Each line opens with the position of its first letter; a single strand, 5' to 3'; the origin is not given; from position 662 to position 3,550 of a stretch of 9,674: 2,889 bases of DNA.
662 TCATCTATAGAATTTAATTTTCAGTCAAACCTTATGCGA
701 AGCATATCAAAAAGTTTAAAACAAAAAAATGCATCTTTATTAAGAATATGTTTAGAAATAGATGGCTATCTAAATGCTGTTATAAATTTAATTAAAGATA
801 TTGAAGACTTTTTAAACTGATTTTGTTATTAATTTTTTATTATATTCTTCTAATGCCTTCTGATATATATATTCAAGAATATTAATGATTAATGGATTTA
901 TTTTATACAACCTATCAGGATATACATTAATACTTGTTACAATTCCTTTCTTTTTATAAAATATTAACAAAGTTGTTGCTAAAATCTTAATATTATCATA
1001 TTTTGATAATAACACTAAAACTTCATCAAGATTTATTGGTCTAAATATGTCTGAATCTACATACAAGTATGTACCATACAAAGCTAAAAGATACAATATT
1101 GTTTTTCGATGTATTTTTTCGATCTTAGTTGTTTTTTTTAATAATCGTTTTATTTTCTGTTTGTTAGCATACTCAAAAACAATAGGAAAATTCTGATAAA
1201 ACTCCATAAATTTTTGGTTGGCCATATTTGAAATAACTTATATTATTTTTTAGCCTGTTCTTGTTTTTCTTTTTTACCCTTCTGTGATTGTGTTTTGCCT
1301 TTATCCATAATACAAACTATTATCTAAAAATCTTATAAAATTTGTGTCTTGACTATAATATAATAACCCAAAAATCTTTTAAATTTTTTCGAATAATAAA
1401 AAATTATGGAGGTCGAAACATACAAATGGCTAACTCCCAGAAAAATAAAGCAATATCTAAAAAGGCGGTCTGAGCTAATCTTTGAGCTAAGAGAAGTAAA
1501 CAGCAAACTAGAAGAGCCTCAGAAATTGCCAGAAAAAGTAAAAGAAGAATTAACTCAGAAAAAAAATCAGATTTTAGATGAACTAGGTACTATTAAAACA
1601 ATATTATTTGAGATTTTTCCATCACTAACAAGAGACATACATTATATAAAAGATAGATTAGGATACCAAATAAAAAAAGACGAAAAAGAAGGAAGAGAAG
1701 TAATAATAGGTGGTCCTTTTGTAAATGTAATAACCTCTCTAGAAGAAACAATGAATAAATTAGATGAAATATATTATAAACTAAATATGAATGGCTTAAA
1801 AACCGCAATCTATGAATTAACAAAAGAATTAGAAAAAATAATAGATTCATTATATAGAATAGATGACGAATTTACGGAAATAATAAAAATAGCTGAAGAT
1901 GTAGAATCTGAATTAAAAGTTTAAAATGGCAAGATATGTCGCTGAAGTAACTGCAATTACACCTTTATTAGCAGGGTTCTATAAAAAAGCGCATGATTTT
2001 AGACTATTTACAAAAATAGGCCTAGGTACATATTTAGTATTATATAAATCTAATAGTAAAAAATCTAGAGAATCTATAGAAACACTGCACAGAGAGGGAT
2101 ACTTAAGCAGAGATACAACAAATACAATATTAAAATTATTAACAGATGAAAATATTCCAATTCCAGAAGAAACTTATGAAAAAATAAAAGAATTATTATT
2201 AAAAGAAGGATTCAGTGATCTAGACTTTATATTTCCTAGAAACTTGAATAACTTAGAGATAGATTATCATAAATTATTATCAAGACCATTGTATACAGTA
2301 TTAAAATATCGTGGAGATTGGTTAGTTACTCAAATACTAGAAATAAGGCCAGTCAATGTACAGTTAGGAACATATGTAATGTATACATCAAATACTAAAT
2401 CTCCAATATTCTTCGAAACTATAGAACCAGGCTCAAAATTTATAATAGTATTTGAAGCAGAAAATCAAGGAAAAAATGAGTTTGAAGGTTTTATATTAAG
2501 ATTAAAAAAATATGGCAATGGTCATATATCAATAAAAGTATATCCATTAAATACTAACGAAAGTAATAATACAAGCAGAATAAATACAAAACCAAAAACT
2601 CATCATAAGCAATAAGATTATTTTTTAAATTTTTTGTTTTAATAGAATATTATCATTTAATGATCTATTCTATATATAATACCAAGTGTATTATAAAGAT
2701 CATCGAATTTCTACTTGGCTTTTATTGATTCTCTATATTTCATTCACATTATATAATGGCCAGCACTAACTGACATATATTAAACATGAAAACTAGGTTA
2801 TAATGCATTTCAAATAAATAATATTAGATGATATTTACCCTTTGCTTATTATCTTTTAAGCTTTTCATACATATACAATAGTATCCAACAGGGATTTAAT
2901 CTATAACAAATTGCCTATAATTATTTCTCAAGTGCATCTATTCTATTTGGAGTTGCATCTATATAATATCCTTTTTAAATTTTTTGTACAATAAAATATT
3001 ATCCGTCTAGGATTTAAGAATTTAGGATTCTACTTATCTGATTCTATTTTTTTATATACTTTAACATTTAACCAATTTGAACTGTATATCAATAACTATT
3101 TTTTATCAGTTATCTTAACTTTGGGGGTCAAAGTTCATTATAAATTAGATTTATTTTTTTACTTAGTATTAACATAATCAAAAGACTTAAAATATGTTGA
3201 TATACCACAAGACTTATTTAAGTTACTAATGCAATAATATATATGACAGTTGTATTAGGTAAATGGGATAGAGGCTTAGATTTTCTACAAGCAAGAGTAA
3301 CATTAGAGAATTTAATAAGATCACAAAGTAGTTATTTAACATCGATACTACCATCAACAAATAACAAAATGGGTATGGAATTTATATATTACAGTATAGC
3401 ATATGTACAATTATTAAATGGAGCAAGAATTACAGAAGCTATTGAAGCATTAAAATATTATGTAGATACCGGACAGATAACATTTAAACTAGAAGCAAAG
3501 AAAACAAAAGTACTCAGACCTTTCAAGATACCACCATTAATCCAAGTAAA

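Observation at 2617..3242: ORF-free 630-bp gap holds three (maybe four) paralogous 'TATA + 30 nt + 4-5-4 palindrome' units: candidate small-RNA gene cluster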

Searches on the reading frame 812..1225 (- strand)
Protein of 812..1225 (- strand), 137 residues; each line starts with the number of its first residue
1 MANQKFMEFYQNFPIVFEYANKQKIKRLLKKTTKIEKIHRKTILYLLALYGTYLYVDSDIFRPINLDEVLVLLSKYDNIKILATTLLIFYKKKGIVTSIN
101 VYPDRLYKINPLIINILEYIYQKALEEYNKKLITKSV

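Call 9: search_protein_families(library=pfam, proteins=[window:812-1225:-], max_evalue=0.1)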
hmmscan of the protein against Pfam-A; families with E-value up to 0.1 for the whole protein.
window:812-1225:- (137 aa): 1 family
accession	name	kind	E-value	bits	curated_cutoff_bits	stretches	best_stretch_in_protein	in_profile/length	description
PF17127.10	DUF5106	-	0.025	15.4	28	1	2-62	59-115/151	Domain of unknown function (DUF5106)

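Call 57: search_protein_families(library=phrogs, proteins=[window:812-1225:-], max_evalue=0.01)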
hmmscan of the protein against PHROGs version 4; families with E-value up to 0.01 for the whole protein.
window:812-1225:- (137 aa): 0 families

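Call 91: predict_structure(protein=window:812-1225:-)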
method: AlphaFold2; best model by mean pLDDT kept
length: 137 residues; sequences in the alignment: 1
mean_pLDDT: 40.2   pTM: 0.24
mean pLDDT of the five models: 40.2, 38.3, 37.5, 37.3, 37.0
residues with pLDDT >= 90: 0; 70-90: 0; 50-70: 3; < 50: 134
segments of 3 or more residues with pLDDT < 50: 1-70, 72-129, 132-137
pLDDT, mean of each block of 10 residues (from residue 1): 30 32 45 40 45 38 45 45 44 35 33 40 46 46
secondary structure, 60 per line:
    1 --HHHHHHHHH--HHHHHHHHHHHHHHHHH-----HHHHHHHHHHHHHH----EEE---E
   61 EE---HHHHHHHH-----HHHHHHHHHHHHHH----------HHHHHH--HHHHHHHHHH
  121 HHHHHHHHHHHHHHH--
elements in order: H3-11 H14-30 H36-49 E54-56 E60-62 H66-73 H79-92 H103-108 H111-135

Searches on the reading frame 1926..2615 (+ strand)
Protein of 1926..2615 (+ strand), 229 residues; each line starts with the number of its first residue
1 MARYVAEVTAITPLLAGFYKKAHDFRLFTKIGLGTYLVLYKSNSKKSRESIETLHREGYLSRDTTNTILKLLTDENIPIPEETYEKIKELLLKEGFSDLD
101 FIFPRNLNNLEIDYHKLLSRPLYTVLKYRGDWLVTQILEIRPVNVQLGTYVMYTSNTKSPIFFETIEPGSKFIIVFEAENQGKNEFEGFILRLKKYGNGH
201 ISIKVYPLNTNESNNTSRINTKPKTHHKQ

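Call 9: search_protein_families(library=pfam, proteins=[window:1926-2615:+], max_evalue=0.1)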
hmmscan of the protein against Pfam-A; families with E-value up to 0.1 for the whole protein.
window:1926-2615:+ (229 aa): 0 families

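Call 13: find_related_loci(query=window:1926-2615:+, collection=viral_contigs, flank=6000)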
Query window:1926-2615:+ (229 aa) in viral_contigs; peptide patterns used: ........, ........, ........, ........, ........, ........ (x = any residue, [..] = any of these).
40 stretches matched a pattern, but none encodes a relative of the query by tblastn (E <= 1e-3).

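Call 15: find_encoding_contigs(protein=window:1926-2615:+, flank=10000, max_places=10)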
Protein window:1926-2615:+ (229 aa): 3 contigs read that carry it; 3 places shown.
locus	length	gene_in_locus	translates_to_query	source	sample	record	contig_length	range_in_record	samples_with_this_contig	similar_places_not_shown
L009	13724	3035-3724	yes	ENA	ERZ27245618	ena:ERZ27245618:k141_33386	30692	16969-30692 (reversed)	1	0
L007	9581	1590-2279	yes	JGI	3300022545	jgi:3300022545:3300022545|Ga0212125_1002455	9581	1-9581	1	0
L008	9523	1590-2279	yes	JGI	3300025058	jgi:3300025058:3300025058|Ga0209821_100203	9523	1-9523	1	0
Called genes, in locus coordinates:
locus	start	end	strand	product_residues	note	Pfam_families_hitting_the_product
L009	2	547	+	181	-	?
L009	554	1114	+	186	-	-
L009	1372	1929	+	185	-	-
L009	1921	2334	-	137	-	-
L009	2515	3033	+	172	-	-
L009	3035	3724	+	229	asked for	-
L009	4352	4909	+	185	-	-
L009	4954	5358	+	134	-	-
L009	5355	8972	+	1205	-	-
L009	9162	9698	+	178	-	-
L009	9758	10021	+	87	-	-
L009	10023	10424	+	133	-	-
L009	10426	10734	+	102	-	-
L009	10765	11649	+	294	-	PF10102:DUF2341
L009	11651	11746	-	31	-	-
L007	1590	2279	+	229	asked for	-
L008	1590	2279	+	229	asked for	-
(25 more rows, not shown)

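Call 38: find_homologous_proteins(query=window:1926-2615:+, max_evalue=0.001)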
Query window:1926-2615:+ (229 aa): 1 proteins with E <= 0.001 among 254 candidates.
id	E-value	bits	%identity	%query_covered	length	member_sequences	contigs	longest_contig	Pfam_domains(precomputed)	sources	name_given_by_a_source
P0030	3.5e-147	506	100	100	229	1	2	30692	-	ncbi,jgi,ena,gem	-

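Call 57: search_protein_families(library=phrogs, proteins=[window:1926-2615:+], max_evalue=0.01)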
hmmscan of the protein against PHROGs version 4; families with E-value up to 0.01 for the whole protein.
window:1926-2615:+ (229 aa): 0 families

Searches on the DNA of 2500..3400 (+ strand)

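Call 11: search_dna_similar(query=window:2500-3400:+, collection=phages, mode=distant, max_evalue=0.01)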
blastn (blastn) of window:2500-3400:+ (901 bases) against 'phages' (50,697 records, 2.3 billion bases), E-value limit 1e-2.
No match.

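Call 76: search_rna_families(source=window, start=2560, end=3300, threshold=evalue, max_evalue=10)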
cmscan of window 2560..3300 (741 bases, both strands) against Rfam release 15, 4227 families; matches with E-value up to 10: 2.
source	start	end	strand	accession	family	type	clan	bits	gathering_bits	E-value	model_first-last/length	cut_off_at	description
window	2785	2842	+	RF02721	sca_ncR26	Gene; snRNA; snoRNA; scaRNA;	-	17.8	37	5.7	1-68/68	no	Small Cajal body specific RNA ncR26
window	3192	3294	-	RF00015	U4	Gene; snRNA; splicing;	CL00007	11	46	8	55-138/138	no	U4 spliceosomal RNA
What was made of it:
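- On Structured small-RNA gene: At E<=10 on the gap it gave only two chance-level hits, 17.8 and 11 bits against gathering scores of 37 and 46 (call 76).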

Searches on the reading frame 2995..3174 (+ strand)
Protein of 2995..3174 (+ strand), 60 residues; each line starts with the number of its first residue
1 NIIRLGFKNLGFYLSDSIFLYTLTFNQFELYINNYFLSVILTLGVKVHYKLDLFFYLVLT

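Call 92: search_protein_representatives(protein=window:2995-3174:+)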
Query: 60 residues. Proteins with E-value up to 0.001 (for the whole library): 0; up to 1e-10: 0; up to 1e-30: 0. The best 0 are listed.
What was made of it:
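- The 60-codon frame has no start codon and no homologue among 1.84 billion representatives (call 92).
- Tried and rejected: The 60-codon frame has no homologue (call 92).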
